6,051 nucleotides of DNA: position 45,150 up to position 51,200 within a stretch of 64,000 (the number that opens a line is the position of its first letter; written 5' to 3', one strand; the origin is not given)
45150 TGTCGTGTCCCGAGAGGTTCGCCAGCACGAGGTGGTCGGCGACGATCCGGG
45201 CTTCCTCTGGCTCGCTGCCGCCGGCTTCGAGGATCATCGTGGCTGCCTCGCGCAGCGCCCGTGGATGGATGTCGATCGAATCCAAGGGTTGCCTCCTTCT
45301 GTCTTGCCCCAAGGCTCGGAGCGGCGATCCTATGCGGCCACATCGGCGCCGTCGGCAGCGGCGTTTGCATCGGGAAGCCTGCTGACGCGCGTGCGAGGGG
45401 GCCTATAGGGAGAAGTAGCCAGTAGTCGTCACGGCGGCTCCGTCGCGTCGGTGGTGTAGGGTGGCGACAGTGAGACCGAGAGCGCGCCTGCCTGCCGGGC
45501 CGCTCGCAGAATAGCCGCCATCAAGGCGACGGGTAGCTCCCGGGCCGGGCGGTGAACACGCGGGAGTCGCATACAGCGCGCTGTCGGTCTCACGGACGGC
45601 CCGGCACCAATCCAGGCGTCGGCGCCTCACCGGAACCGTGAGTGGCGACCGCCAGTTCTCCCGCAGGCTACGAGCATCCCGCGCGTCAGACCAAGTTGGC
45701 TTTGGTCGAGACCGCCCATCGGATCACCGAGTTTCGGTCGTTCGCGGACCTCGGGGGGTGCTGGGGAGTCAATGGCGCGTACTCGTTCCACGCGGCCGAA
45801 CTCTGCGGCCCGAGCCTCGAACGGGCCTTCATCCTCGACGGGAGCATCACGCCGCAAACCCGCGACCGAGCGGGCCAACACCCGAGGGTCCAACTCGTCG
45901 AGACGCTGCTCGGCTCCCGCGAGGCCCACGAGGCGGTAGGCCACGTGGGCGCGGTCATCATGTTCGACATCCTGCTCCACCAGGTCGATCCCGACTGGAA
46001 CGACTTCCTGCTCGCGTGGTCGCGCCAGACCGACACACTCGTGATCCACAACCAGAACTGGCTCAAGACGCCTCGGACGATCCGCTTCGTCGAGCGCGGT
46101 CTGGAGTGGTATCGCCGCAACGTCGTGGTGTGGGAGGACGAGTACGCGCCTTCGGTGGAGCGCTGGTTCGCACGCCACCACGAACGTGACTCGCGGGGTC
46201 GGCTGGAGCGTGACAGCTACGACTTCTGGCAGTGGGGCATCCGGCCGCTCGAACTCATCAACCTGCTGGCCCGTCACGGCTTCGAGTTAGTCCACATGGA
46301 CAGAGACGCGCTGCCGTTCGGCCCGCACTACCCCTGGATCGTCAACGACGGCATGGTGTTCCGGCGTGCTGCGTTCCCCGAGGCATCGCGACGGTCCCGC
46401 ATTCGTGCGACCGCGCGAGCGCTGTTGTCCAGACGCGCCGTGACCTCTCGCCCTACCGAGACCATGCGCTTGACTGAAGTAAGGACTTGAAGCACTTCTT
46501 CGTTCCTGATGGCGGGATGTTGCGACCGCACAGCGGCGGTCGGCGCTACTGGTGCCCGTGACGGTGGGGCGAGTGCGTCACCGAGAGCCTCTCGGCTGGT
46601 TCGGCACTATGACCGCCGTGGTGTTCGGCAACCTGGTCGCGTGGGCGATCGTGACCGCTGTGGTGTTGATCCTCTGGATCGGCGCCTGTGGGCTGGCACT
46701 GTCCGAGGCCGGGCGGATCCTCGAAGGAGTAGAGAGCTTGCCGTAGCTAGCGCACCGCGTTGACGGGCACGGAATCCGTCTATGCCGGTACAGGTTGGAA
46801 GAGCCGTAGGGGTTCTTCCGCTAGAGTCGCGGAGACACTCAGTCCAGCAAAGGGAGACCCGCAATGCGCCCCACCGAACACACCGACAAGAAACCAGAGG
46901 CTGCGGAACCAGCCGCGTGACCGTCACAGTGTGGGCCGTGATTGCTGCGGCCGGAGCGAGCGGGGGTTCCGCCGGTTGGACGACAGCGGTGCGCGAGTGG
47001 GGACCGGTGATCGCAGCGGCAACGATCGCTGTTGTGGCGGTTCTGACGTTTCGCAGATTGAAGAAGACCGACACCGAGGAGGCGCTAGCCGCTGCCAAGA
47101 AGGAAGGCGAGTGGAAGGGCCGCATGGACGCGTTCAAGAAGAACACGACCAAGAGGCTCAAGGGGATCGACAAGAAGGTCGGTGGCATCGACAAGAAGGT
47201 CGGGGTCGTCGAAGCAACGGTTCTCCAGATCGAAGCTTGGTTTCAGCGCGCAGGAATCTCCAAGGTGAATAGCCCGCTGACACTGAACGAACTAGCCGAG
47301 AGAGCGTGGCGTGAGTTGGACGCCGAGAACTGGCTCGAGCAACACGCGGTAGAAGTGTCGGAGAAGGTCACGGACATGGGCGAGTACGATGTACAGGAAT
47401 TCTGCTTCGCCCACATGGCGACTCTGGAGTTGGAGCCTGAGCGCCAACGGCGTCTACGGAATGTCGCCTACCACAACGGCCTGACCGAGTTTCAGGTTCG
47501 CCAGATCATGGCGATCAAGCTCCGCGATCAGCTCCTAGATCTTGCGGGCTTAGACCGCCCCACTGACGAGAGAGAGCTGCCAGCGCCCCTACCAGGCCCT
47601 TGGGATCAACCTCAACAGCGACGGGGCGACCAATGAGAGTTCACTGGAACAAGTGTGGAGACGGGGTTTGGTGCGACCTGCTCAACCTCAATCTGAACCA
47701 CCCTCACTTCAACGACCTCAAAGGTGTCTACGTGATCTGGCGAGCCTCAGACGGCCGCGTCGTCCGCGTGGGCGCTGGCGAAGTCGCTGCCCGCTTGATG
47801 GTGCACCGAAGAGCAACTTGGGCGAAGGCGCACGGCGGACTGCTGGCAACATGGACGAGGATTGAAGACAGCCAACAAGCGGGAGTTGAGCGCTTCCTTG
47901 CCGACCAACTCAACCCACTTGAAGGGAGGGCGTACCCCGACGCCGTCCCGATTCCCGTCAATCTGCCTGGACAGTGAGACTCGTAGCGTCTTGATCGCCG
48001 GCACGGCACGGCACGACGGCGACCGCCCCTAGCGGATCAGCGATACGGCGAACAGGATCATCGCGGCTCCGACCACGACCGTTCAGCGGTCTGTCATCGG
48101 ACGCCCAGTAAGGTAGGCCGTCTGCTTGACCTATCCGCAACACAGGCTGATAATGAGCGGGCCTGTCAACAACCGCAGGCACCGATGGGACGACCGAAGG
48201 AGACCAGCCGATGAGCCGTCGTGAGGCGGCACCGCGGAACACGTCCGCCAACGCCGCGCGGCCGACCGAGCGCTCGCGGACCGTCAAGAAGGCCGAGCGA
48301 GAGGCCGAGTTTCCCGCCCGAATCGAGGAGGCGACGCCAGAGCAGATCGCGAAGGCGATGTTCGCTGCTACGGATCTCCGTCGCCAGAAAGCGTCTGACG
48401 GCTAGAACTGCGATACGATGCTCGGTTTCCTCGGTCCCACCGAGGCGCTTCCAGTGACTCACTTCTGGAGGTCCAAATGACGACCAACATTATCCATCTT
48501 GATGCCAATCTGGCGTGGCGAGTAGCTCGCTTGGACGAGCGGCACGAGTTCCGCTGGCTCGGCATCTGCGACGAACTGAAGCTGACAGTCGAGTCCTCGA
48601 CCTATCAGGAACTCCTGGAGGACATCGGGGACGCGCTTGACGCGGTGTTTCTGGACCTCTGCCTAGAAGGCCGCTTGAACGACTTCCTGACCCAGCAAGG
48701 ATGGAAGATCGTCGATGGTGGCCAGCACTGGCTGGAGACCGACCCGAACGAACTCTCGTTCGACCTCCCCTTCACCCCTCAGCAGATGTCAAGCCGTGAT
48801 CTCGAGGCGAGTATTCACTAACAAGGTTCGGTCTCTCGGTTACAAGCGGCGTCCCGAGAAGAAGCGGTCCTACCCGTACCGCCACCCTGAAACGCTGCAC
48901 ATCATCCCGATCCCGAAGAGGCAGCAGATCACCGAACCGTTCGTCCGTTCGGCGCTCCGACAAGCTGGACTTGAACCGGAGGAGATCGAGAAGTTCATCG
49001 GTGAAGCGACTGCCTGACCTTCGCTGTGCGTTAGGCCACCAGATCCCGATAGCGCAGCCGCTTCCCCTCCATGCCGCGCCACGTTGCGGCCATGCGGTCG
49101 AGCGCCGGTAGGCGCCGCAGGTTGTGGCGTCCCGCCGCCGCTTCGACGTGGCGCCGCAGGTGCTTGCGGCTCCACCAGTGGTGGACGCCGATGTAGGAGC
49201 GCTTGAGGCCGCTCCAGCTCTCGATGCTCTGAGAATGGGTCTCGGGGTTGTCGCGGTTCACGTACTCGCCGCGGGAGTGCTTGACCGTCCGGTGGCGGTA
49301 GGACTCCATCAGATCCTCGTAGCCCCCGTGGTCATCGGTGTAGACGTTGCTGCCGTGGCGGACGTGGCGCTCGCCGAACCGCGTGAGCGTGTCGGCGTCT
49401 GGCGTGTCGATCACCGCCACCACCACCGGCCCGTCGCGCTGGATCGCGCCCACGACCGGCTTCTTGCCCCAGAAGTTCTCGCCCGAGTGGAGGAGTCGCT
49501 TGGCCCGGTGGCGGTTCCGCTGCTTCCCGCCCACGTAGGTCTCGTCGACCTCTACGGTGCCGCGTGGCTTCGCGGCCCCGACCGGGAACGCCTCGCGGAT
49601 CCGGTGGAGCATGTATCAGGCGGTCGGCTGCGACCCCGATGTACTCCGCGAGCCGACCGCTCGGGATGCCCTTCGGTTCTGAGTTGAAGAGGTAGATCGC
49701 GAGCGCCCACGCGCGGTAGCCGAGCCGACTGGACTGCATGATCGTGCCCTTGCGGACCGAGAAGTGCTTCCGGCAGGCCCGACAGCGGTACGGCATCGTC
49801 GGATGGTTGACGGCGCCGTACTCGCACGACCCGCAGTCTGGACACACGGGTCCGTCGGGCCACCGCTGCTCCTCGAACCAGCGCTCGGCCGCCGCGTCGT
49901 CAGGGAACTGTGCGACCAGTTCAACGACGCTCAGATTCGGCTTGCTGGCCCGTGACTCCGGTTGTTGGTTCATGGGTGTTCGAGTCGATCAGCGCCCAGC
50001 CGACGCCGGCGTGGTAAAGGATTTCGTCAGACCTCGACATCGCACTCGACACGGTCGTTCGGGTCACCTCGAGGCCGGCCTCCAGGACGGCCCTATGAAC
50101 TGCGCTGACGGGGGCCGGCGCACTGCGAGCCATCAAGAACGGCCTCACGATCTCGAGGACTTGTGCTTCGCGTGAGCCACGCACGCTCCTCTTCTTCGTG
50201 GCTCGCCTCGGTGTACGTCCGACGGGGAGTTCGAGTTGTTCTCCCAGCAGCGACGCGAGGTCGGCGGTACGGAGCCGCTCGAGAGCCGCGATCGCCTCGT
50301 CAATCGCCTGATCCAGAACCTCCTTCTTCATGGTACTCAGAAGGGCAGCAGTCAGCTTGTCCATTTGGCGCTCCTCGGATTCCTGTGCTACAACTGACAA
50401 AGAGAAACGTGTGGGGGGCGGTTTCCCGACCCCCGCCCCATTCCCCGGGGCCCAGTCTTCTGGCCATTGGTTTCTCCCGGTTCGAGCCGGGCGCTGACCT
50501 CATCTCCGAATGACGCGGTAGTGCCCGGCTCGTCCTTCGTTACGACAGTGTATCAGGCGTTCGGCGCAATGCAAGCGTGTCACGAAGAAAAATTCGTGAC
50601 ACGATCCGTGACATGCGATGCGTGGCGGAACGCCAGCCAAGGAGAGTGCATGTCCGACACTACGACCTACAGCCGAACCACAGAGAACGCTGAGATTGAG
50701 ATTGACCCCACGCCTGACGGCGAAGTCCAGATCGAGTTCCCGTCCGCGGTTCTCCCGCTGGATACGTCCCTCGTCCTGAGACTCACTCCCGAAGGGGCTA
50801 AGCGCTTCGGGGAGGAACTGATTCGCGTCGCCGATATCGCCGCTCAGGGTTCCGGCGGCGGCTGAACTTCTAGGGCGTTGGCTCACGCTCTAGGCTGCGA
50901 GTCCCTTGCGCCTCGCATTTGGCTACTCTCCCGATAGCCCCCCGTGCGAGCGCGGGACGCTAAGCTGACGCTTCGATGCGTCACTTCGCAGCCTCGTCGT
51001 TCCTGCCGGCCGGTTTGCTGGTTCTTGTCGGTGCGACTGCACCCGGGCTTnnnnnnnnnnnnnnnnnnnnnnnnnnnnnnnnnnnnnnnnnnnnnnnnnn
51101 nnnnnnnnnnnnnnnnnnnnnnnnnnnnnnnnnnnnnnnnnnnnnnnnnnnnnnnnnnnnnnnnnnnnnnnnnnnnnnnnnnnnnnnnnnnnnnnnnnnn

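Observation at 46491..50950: Lower-GC mobile island carrying an IS1595 remnant, a HicAB-like module and a coupled membrane-protein/GIY-YIG-like pair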

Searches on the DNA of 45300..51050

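Call 110: search_rna_families(source=window, start=45300, end=51050, threshold=evalue, max_evalue=1)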
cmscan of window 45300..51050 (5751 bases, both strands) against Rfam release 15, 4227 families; matches with E-value up to 1: 2.
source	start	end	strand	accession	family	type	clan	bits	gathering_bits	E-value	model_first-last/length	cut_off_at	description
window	49014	49071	-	RF02040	HOTTIP_1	Gene; lncRNA;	-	21.9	50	0.22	1-57/57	no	HOXA transcript at the distal tip, conserved region 1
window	45956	46079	-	RF02206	WT1-AS_4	Gene; lncRNA;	-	21.5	60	0.59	1-134/134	no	WT1 antisense RNA conserved region 4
